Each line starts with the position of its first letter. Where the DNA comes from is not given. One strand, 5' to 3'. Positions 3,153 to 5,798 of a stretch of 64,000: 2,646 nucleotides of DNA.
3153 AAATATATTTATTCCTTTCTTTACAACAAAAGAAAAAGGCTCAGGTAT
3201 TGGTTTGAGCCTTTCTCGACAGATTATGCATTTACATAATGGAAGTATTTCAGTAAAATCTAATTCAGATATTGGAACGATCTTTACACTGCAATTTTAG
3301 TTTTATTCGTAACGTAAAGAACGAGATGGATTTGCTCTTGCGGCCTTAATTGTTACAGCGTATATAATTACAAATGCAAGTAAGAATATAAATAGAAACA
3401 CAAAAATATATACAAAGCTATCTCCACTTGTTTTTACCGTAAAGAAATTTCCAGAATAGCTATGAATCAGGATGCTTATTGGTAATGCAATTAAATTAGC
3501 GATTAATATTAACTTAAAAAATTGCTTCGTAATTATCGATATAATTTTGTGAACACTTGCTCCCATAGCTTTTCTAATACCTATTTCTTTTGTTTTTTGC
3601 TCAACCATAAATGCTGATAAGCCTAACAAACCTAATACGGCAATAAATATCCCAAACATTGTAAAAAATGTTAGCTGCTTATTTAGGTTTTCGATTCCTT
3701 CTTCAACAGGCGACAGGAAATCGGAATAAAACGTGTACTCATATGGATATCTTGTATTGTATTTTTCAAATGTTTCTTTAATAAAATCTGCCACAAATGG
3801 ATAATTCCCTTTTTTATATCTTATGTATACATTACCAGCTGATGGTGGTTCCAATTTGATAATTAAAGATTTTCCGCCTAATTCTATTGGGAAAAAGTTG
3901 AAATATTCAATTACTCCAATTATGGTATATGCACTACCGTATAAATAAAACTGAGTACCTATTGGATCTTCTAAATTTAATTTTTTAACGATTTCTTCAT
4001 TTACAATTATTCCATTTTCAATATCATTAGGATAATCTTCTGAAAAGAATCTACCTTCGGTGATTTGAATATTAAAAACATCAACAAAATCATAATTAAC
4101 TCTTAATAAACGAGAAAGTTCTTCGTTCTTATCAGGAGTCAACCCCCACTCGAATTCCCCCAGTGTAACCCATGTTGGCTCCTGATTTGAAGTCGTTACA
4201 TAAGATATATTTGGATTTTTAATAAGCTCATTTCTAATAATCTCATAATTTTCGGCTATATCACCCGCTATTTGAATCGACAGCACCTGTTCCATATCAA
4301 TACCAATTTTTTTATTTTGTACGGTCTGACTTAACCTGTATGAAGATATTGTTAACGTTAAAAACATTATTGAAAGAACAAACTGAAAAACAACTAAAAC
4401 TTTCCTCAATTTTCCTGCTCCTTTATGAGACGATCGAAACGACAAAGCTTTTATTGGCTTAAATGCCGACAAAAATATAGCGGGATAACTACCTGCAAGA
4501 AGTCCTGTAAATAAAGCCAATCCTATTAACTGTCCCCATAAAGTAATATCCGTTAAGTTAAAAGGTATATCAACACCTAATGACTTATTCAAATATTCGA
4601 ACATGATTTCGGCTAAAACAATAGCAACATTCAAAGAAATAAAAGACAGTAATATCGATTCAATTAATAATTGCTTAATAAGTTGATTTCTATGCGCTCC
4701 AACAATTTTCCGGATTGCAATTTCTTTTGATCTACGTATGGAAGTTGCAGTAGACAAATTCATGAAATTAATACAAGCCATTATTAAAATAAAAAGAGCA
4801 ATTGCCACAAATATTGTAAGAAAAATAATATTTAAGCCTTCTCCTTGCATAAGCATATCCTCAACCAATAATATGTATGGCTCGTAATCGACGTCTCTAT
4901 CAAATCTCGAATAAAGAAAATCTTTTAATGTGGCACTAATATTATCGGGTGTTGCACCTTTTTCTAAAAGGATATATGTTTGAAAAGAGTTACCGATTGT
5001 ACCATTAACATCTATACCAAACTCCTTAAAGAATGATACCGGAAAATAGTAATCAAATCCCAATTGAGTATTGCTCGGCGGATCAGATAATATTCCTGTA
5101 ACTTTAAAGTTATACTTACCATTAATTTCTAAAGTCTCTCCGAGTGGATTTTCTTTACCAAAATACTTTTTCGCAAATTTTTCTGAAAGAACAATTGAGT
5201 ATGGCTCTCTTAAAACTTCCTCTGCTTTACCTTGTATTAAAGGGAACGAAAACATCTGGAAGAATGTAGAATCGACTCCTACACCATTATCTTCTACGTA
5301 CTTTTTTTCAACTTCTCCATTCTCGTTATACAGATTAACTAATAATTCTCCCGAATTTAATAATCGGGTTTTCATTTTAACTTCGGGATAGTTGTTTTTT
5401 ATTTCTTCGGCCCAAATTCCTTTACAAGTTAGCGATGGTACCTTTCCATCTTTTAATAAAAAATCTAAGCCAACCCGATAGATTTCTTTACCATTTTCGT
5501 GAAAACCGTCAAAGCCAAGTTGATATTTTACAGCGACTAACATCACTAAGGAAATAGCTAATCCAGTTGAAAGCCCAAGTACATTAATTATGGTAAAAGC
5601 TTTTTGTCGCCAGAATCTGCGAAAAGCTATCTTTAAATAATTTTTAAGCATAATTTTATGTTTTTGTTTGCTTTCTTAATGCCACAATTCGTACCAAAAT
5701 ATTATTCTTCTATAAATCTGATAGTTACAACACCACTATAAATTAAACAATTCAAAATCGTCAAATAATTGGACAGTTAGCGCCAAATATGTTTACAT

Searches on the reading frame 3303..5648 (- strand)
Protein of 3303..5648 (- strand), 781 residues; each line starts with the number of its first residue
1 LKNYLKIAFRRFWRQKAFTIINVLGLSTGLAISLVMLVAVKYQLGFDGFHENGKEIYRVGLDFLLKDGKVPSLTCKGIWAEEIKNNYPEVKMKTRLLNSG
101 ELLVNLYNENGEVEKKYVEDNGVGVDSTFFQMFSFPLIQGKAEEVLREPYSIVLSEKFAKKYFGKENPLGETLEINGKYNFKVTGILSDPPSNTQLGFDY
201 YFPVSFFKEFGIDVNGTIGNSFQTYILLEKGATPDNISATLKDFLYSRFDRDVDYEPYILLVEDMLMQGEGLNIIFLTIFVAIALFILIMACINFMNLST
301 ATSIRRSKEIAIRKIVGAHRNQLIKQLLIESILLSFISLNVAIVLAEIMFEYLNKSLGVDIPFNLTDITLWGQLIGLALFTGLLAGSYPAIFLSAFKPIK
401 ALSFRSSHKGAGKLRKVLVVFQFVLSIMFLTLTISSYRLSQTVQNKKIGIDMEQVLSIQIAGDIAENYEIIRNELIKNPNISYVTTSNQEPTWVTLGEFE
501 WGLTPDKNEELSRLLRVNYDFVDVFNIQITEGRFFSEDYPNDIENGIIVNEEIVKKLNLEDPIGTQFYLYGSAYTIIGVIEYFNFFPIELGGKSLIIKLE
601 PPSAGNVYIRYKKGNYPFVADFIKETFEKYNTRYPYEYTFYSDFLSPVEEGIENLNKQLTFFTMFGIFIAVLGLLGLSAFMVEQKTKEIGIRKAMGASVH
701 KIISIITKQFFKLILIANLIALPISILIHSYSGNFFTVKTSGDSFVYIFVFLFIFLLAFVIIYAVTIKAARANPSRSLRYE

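Call 53: search_protein_families(library=pfam, proteins=[window:3303-5648:-], max_evalue=0.00001)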
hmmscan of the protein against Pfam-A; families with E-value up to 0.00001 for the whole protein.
window:3303-5648:- (781 aa): 2 families
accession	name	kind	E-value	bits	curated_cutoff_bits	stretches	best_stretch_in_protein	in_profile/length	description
PF12704.14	MacB_PCD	-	4.9e-35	122.1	27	2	19-242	1-205/207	MacB-like periplasmic core domain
PF02687.27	FtsX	-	5.1e-23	81.9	25.5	2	282-394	2-116/120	FtsX-like permease C-terminal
